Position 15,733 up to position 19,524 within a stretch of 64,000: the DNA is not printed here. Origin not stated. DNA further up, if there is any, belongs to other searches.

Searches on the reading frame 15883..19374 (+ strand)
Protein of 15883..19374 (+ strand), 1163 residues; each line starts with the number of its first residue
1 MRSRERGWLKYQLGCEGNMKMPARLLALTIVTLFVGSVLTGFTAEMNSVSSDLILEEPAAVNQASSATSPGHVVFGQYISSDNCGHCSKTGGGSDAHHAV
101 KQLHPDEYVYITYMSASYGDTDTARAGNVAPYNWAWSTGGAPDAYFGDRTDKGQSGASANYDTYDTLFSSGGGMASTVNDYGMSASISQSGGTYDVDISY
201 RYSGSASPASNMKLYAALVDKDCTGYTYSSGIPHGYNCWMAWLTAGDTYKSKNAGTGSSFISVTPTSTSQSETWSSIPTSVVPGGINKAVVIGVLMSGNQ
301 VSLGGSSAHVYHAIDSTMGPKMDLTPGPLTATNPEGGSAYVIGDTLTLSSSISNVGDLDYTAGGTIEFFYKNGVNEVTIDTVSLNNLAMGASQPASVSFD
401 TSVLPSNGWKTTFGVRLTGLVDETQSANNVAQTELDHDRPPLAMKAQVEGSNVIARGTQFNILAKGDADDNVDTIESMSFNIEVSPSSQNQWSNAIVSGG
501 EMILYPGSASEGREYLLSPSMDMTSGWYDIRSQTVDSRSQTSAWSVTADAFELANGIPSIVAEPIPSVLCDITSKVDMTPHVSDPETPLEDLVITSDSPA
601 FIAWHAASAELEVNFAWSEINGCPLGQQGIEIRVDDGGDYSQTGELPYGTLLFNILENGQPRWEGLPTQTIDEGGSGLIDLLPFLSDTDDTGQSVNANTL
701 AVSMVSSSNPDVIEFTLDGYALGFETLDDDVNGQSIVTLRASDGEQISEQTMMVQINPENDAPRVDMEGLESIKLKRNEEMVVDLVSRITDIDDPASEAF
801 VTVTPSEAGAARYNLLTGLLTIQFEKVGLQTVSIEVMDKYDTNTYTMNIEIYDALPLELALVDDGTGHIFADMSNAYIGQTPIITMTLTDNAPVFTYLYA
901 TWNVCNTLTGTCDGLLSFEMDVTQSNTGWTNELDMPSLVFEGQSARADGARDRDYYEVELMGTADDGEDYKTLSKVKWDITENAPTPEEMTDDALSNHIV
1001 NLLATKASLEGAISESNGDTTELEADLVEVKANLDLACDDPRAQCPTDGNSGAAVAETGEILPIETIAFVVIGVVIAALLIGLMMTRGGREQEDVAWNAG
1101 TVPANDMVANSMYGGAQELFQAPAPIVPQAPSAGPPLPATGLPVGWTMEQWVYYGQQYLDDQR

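Call 25: search_protein_families(library=pfam, proteins=[window:15883-19374:+], max_evalue=0.001)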
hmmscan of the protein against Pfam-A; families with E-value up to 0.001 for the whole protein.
window:15883-19374:+ (1163 aa): 1 family
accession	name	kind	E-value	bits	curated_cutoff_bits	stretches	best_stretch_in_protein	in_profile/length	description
PF07705.17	CARDB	-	0.0004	21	22.7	0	332-431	7-99/101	CARDB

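Call 47: search_protein_families(library=pfam, proteins=[window:15883-19374:+], max_evalue=1)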
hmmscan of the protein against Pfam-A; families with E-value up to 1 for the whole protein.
window:15883-19374:+ (1163 aa): 2 families
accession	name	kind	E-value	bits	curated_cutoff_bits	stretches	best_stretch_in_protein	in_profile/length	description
PF07705.17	CARDB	-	0.0004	21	22.7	1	332-431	7-99/101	CARDB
PF17803.7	Cadherin_4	-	0.61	11.1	25.1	1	751-809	2-59/71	Bacterial cadherin-like domain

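Call 62: find_homologous_proteins(query=window:15883-19374:+)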
Query window:15883-19374:+ (1163 aa): 261 proteins with E <= 0.001 among 8000 candidates; the best 120 are listed.
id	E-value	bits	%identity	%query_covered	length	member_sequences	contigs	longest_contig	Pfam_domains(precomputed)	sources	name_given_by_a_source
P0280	0.0e+0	2624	100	100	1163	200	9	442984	-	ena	-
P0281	0.0e+0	2323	88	98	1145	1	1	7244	-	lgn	-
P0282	0.0e+0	2211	83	98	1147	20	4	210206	-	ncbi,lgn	-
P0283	0.0e+0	2059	78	98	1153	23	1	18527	-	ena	-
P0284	0.0e+0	2051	77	98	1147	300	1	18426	-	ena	-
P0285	0.0e+0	2040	78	99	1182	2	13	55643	-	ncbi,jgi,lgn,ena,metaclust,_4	metaclust:\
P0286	0.0e+0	2040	78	99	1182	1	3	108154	-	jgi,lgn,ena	-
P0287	0.0e+0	2037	78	99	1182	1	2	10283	-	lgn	-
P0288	0.0e+0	2036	78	98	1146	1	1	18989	-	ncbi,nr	ncbi:MAG: hypothetical protein OSA38_07075 [Candidatus Poseidoniaceae archaeon]|nr:hypothetical prot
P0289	0.0e+0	2034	76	98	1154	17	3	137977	-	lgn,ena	-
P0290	0.0e+0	2025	78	98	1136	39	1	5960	-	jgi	jgi:hypothetical protein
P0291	0.0e+0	1997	76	98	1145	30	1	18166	-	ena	-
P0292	0.0e+0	1944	73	98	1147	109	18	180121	-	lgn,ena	-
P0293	0.0e+0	1741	77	85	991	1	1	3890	-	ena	-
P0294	0.0e+0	1727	64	98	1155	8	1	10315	-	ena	-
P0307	0.0e+0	1663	63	98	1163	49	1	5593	PF07705.18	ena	-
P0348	0.0e+0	1502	58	98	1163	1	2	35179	-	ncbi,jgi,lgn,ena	-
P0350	0.0e+0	1501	58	98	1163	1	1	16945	-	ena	-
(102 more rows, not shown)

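Call 63: find_encoding_contigs(protein=P0280, flank=6000, max_places=10)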
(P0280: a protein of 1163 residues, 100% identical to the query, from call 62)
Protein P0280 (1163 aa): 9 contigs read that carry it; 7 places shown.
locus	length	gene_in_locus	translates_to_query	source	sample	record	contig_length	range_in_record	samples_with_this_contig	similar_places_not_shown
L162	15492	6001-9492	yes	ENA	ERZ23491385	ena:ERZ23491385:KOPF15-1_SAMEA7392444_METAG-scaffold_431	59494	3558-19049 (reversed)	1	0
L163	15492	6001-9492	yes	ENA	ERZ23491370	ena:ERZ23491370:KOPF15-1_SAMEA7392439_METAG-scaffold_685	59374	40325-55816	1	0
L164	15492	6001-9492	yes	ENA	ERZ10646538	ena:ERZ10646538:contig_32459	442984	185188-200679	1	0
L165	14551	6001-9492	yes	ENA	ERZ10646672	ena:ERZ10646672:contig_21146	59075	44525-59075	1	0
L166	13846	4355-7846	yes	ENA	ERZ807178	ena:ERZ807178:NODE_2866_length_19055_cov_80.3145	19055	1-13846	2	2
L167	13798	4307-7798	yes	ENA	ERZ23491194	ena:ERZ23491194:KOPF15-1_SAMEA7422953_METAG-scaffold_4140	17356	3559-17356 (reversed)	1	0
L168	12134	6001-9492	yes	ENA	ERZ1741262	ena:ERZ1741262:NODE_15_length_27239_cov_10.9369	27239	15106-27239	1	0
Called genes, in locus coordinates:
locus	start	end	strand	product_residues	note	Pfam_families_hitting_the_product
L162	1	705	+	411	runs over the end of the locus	PF00438:S-AdoMet_synt_N, PF02772:S-AdoMet_synt_M, PF02773:S-AdoMet_synt_C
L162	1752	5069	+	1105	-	PF10633:NPCBM_assoc (faint), PF11614:FixG_C (faint), PF23619:Ig_VWA7 (faint), PF22544:HYDIN_VesB_CFA65-like_Ig (faint)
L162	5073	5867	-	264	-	PF08704:GCD14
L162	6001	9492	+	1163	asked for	-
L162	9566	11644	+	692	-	PF00493:MCM (faint), PF01078:Mg_chelatase, PF07728:AAA_5 (faint), PF13401:AAA_22 (faint), PF00158:Sigma54_activat (weak), PF20436:LonB_AAA-LID, PF05362:Lon_C, PF13541:ChlI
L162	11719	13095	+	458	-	PF00083:Sugar_tr (weak), PF07690:MFS_1, PF12832:MFS_1_like (weak), PF07690:MFS_1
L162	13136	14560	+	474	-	PF01594:AI-2E_transport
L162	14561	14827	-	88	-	PF03685:UPF0147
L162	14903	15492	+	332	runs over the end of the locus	PF06847:Arc_PepC_II (weak)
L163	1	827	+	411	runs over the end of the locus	PF00438:S-AdoMet_synt_N, PF02772:S-AdoMet_synt_M, PF02773:S-AdoMet_synt_C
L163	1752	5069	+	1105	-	PF10633:NPCBM_assoc (faint), PF11614:FixG_C (faint), PF23619:Ig_VWA7 (faint), PF22544:HYDIN_VesB_CFA65-like_Ig (faint)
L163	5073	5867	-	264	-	PF08704:GCD14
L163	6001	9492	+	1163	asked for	-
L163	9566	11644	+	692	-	PF00493:MCM (faint), PF01078:Mg_chelatase, PF07728:AAA_5 (faint), PF13401:AAA_22 (faint), PF00158:Sigma54_activat (weak), PF20436:LonB_AAA-LID, PF05362:Lon_C, PF13541:ChlI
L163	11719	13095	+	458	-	PF07690:MFS_1, PF00083:Sugar_tr (weak), PF12832:MFS_1_like (weak), PF07690:MFS_1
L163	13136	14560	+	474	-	PF01594:AI-2E_transport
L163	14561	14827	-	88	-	PF03685:UPF0147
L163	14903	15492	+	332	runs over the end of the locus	PF06847:Arc_PepC_II (weak)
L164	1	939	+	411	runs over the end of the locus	PF00438:S-AdoMet_synt_N, PF02772:S-AdoMet_synt_M, PF02773:S-AdoMet_synt_C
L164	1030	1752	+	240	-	-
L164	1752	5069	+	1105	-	PF10633:NPCBM_assoc (faint), PF11614:FixG_C (faint), PF23619:Ig_VWA7 (faint), PF22544:HYDIN_VesB_CFA65-like_Ig (faint)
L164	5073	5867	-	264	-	PF08704:GCD14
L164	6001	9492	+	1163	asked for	-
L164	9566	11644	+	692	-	PF00493:MCM (faint), PF01078:Mg_chelatase, PF07728:AAA_5 (faint), PF13401:AAA_22 (faint), PF00158:Sigma54_activat (weak), PF20436:LonB_AAA-LID, PF05362:Lon_C, PF13541:ChlI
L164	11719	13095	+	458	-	PF00083:Sugar_tr (weak), PF07690:MFS_1, PF12832:MFS_1_like (weak), PF07690:MFS_1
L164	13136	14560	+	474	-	PF01594:AI-2E_transport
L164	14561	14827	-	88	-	PF03685:UPF0147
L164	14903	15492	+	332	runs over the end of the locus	PF06847:Arc_PepC_II (weak)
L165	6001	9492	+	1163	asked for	-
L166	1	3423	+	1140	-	?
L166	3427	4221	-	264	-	PF08704:GCD14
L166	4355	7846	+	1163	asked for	-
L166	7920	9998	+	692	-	PF00493:MCM (faint), PF01078:Mg_chelatase, PF07728:AAA_5 (faint), PF13401:AAA_22 (faint), PF00158:Sigma54_activat (weak), PF20436:LonB_AAA-LID, PF05362:Lon_C, PF13541:ChlI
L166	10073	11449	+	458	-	PF07690:MFS_1, PF00083:Sugar_tr (weak), PF12832:MFS_1_like (weak), PF07690:MFS_1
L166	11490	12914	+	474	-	PF01594:AI-2E_transport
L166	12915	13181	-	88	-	PF03685:UPF0147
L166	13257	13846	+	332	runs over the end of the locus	PF06847:Arc_PepC_II (weak)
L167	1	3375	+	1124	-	?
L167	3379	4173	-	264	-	PF08704:GCD14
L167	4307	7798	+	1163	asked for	-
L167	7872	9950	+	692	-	PF00493:MCM (faint), PF01078:Mg_chelatase, PF07728:AAA_5 (faint), PF13401:AAA_22 (faint), PF00158:Sigma54_activat (weak), PF20436:LonB_AAA-LID, PF05362:Lon_C, PF13541:ChlI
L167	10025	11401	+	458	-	PF00083:Sugar_tr (weak), PF07690:MFS_1, PF12832:MFS_1_like (weak), PF07690:MFS_1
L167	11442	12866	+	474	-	PF01594:AI-2E_transport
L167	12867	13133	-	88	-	PF03685:UPF0147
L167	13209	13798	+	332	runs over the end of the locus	PF06847:Arc_PepC_II (faint)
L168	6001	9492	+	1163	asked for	-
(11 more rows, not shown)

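Call 81: search_solved_structures(query=A2, max_evalue=0.1)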
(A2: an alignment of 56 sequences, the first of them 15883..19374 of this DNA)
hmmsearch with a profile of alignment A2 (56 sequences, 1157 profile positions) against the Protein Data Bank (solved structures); distinct sequences matched with E-value up to 0.1: 0.

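Call 85: predict_structure(alignment_id=A2)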
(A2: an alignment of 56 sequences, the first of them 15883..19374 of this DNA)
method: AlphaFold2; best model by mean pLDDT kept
length: 1163 residues; sequences in the alignment: 56
mean_pLDDT: 68.4   pTM: 0.32
mean pLDDT of the five models: 68.4, 67.3, 65.5, 65.2, 63.8
residues with pLDDT >= 90: 216; 70-90: 498; 50-70: 131; < 50: 318
segments of 3 or more residues with pLDDT < 50: 1-180, 210-212, 223-238, 294-320, 1048-1134
pLDDT, mean of each block of 10 residues (from residue 1): 25 26 40 42 35 27 27 28 28 33 33 25 25 23 26 29 29 34 60 68 54 56 41 38 63 55 60 71 53 41 31 31 80 85 92 80 89 88 86 92 82 89 64 90 89 85 89 88 92 90 84 90 88 92 93 86 79 88 86 90 92 81 77 85 77 79 83 86 83 79 89 89 86 88 85 83 82 85 87 74 89 86 88 85 88 84 83 87 89 89 89 90 85 87 84 91 87 86 80 79 83 72 82 85 61 25 40 43 37 34 39 37 30 54 66 72 53
secondary structure, 60 per line:
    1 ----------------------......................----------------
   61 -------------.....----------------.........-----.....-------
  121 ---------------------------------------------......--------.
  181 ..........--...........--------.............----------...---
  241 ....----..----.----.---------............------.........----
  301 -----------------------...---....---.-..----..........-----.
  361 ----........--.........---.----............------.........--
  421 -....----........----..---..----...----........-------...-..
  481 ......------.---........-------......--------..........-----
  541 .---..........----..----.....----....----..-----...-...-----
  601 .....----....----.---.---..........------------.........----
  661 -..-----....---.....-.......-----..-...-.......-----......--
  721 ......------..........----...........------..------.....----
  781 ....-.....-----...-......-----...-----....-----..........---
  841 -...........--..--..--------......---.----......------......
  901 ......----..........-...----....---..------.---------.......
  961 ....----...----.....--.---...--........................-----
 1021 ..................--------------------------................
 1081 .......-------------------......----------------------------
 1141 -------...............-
elements in order (helices of 4 or more, strands of 3 or more residues): H23-44 E74-78 H95-103 E109-113 H166-171 E180-190 E193-203 E212-220 H221-224 E241-244 E270-278 E288-296 E324-326 E330-333 E345-354 E365-372 E375-383 E392-400 E410-418 H422-425 E430-437 E453-455 E460-467 E479-486 E497-504 E512-517 E526-535 E545-554 E565-569 E574-577 E593-595 E601-605 E610-613 E626-635 E648-656 E669-672 E676-680 E685-688 E701-707 E713-718 E721-726 E733-742 E747-757 E772-776 E781-784 E800-805 E811-813 E819-822 E828-837 E842-852 E869-874 E883-888 E895-906 E911-920 E929-932 E954-964 E969-971 E976-980 H992-1015 H1021-1038 H1065-1087 H1107-1112 H1148-1162
